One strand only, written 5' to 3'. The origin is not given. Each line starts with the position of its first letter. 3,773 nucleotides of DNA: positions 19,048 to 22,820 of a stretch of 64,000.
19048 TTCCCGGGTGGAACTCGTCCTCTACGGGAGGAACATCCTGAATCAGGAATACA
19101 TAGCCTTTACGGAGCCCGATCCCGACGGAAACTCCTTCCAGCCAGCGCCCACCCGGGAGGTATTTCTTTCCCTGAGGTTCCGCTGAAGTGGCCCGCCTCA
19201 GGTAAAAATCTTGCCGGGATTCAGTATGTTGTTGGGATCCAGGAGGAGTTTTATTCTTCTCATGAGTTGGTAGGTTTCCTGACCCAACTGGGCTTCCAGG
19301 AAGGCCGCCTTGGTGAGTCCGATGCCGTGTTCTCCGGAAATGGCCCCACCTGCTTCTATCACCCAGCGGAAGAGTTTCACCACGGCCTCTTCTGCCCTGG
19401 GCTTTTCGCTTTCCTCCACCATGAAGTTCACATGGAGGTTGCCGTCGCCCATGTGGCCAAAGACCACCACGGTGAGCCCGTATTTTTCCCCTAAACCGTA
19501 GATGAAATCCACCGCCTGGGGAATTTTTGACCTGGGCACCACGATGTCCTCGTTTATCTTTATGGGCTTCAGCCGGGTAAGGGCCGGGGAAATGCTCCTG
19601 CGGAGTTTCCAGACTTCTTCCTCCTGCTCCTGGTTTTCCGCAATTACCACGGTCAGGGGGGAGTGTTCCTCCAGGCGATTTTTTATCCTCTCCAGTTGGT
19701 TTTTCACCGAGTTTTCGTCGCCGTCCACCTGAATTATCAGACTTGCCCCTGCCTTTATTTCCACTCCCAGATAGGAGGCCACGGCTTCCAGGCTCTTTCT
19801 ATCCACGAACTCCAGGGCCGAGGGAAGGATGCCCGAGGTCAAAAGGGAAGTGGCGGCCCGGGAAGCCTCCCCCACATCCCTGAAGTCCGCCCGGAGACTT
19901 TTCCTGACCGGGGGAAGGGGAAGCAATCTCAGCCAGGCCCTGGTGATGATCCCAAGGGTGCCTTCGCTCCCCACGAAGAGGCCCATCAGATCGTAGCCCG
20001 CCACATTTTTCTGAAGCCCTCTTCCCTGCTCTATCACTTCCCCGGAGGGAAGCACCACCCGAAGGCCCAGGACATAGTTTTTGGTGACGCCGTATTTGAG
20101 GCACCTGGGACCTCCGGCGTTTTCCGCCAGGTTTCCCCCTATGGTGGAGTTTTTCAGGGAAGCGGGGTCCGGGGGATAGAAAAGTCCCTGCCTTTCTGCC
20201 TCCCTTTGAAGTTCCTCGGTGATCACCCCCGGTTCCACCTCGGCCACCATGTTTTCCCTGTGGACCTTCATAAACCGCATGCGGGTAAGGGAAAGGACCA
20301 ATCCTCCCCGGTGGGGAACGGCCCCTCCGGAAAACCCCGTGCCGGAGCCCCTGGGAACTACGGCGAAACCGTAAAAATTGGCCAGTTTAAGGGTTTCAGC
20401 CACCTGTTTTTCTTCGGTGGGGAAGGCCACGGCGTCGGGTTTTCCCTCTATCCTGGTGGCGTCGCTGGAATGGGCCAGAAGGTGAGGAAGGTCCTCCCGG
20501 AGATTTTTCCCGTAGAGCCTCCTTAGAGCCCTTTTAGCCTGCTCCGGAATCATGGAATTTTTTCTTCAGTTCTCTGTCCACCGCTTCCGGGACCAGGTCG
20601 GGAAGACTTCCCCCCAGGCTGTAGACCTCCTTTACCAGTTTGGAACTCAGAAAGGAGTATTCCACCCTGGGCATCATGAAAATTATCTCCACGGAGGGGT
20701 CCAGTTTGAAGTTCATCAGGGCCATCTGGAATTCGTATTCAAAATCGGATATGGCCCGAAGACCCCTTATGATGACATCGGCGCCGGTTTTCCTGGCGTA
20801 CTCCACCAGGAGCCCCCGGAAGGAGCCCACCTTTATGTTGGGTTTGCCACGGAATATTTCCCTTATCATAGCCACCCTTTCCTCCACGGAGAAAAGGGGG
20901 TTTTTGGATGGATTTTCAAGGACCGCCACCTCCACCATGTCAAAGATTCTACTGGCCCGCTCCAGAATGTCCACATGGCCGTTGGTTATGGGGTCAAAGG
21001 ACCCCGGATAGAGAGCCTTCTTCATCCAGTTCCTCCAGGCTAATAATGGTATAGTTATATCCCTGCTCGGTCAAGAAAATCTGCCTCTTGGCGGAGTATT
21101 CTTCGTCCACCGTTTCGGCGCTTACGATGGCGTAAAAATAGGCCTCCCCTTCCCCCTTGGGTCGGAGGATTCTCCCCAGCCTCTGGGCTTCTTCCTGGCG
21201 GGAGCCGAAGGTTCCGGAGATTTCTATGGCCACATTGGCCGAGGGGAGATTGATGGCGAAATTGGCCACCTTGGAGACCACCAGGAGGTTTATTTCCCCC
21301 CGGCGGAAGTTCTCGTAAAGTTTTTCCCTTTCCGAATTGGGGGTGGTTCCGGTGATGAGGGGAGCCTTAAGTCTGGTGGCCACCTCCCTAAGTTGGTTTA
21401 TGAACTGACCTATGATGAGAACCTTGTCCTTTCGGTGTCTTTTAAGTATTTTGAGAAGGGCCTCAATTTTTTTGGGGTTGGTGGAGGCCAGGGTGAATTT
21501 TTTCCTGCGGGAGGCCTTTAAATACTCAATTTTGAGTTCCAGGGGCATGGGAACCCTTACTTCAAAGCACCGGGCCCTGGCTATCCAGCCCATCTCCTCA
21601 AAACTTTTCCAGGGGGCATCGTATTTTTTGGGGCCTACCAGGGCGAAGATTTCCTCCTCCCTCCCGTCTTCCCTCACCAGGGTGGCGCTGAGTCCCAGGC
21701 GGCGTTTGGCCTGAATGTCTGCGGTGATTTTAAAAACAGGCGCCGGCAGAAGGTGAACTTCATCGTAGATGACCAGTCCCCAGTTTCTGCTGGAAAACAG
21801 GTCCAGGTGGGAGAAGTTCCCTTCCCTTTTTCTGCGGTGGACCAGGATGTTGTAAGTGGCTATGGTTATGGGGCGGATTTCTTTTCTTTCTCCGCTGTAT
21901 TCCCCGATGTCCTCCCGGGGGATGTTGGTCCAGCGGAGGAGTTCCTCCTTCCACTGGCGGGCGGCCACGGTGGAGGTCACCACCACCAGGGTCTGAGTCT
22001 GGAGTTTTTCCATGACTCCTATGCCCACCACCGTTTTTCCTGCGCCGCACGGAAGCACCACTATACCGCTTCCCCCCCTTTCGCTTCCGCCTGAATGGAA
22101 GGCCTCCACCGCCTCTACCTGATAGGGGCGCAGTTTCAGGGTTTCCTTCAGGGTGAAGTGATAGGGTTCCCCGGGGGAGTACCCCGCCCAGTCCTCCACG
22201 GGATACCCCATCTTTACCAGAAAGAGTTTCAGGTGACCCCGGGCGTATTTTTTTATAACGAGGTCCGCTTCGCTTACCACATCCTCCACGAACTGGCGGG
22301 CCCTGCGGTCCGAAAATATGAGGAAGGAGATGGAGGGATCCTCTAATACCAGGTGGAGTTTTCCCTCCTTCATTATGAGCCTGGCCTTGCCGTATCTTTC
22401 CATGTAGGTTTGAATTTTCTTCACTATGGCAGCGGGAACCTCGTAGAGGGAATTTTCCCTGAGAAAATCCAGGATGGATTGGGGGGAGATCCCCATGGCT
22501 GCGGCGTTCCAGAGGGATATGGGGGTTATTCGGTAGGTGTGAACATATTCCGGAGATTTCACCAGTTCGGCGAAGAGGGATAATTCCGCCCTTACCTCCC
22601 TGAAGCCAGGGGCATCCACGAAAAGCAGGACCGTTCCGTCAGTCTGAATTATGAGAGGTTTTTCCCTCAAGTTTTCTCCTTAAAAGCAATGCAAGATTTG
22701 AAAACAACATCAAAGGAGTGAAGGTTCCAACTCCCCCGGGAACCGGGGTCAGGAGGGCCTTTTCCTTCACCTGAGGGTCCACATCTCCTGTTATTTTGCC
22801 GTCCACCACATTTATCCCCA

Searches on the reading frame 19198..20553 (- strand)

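Call 9: search_protein_families(library=ncbifam, proteins=[window:19198-20553:-])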
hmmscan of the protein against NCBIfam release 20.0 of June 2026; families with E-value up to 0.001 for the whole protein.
window:19198-20553:- (451 aa): 8 families
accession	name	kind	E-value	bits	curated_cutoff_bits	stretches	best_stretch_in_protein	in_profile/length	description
TIGR00387.1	glcD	equivalog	5.6e-128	427.3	567.9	1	42-448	1-413/413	glycolate oxidase subunit GlcD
NF008408.0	PRK11230.1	equivalog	3.2e-84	283.2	897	1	37-448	54-470/499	glycolate oxidase subunit GlcD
NF049975.1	2HglutDHaseYdiJ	equivalog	7e-48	163.1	1350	2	183-451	251-541/1018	D-2-hydroxyglutarate dehydrogenase YdiJ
NF008439.0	PRK11282.1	equivalog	2.5e-25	89.1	284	1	86-310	44-251/358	glycolate oxidase subunit GlcE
NF053785.1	DcplphribOxDprE1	equivalog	1.7e-10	40.7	500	1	45-212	21-182/449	decaprenylphosphoryl-beta-D-ribose oxidase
TIGR01679.1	bact_FAD_ox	subfamily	1.3e-06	27.6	292.25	1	37-217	10-179/419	FAD-linked oxidoreductase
TIGR01678.1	FAD_lactone_ox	subfamily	1.8e-06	27.2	396.8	1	37-212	13-180/438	sugar 1,4-lactone oxidase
NF041227.1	BagG_FevA2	exception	5.7e-06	25.2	850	1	35-213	42-210/455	bagremycin/ferroverdin biosynthesis FAD-dependent oxygenase BagG/FevA2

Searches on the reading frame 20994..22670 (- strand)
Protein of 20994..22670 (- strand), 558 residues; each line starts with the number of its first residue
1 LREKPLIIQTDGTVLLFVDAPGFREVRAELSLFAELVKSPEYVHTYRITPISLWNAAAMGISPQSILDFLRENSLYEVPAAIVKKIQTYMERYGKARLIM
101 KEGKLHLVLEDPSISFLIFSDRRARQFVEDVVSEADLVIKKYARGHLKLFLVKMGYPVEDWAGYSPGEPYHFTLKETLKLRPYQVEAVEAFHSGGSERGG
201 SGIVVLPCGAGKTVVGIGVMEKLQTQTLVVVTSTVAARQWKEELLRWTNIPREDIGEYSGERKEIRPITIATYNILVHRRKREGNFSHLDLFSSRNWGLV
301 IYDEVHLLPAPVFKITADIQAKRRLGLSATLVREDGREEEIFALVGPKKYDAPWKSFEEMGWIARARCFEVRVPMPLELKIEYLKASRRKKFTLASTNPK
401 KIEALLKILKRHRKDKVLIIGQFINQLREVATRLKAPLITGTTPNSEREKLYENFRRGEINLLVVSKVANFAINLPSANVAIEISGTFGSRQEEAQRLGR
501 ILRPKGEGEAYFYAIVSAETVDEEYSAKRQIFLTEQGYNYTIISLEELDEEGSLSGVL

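Call 9: search_protein_families(library=ncbifam, proteins=[window:20994-22670:-])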
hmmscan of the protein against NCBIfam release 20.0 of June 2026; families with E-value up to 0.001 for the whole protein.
window:20994-22670:- (558 aa): 15 families
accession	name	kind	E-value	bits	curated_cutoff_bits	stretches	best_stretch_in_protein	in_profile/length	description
NF045503.1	repair_heli_XPB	equivalog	1.5e-238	792.8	610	1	5-542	1-547/548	DNA repair helicase XPB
TIGR00603.1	rad25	subfamily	1.8e-115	386.8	328.7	2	172-554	250-645/734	DNA repair helicase rad25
TIGR04095.1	dnd_restrict_1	equivalog_domain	6.6e-17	61.6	600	2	175-333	4-170/451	DNA phosphorothioation system restriction enzyme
NF053632.1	heli_RadD_YejH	equivalog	1.5e-08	33.4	720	0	179-231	2-53/573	DNA repair helicase RadD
NF010337.0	PRK13766.1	equivalog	9.4e-07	27.3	610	0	175-262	12-97/781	Hef nuclease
NF053675.1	pilus_reg_Snf2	equivalog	9.5e-07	27.3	1100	1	401-524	862-992/1029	pilus expression-regulating Snf2 family helicase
NF058637.1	helic_SCO1167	equivalog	5.9e-06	24.6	1200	0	383-480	750-851/932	SCO1167/SCO6262 family helicase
NF053711.1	RNA_heli_RhlE1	exception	1.1e-05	24.4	750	1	374-522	204-354/434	RNA helicase RhlE1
NF008168.0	PRK10917.2-2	equivalog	4.2e-05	22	718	1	426-538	603-714/795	ATP-dependent DNA helicase RecG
TIGR00643.1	recG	equivalog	5.3e-05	22.1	659.4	1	423-492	472-542/629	ATP-dependent DNA helicase RecG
NF002340.1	PRK01297.1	equivalog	6e-05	22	564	1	395-505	230-344/372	ATP-dependent RNA helicase RhlB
NF008164.0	PRK10917.1-2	equivalog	0.00011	20.7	785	1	426-504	513-590/704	ATP-dependent DNA helicase RecG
NF008170.0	PRK10917.2-4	equivalog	0.00026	19.1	975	0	429-503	641-715/826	ATP-dependent DNA helicase RecG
NF008167.0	PRK10917.2-1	equivalog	0.00085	17.5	995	0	425-547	551-672/744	ATP-dependent DNA helicase RecG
NF008165.0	PRK10917.1-3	equivalog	0.00093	17.8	711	0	422-511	497-585/692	ATP-dependent DNA helicase RecG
